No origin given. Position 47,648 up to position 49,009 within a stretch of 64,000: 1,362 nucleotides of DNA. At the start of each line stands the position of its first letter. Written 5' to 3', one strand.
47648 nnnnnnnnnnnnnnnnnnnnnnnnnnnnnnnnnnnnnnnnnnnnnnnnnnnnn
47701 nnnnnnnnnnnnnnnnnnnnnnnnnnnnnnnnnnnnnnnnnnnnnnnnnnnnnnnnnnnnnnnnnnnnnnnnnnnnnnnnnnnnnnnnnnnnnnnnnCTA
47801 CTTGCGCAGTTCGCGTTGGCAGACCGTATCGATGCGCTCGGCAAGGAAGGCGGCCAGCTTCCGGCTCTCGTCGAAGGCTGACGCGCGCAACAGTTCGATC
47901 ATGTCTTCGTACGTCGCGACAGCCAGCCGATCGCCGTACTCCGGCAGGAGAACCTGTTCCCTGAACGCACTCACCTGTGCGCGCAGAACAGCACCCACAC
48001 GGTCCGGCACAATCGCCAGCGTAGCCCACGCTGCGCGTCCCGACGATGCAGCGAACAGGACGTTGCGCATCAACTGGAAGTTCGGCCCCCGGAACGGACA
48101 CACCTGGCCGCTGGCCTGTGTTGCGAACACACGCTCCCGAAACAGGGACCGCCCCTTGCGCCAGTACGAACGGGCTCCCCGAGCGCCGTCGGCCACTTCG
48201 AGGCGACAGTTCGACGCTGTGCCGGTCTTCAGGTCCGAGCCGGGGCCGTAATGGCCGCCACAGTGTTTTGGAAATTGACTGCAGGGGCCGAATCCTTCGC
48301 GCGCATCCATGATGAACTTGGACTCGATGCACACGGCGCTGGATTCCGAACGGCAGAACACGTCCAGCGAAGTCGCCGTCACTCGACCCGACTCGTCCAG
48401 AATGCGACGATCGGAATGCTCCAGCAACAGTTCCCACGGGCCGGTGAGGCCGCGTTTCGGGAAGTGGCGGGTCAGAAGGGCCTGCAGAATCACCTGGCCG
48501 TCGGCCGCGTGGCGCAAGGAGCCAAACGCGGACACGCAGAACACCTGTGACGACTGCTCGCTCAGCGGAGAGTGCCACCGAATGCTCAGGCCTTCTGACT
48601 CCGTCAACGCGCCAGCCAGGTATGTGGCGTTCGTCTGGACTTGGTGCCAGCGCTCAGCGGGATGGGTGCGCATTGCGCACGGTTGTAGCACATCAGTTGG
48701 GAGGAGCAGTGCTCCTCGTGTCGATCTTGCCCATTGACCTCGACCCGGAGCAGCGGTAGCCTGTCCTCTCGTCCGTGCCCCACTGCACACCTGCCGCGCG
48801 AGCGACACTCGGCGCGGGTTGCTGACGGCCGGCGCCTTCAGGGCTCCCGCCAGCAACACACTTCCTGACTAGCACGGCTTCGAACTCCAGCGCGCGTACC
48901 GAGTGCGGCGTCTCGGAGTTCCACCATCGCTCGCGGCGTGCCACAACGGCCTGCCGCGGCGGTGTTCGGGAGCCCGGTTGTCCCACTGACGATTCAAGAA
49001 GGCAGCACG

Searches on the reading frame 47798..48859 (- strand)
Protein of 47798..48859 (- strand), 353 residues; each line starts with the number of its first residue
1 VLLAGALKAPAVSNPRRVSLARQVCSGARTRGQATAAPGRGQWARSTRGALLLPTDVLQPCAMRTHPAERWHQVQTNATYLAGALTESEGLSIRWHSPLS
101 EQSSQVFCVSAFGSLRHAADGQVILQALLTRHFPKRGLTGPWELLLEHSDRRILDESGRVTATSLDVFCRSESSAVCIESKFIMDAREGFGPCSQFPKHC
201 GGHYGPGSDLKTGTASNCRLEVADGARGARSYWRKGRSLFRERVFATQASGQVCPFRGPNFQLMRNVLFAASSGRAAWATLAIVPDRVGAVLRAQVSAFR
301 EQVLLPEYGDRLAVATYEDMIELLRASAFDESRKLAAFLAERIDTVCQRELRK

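Call 33: search_protein_families(library=pfam, proteins=[window:47798-48859:-], max_evalue=0.001)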
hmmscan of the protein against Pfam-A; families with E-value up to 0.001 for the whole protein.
window:47798-48859:- (353 aa): 1 family
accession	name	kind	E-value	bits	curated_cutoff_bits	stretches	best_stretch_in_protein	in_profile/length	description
PF22558.3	REase-ARP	-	1.8e-12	47.9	27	1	88-342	54-268/270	Restriction Endonuclease associating with ARP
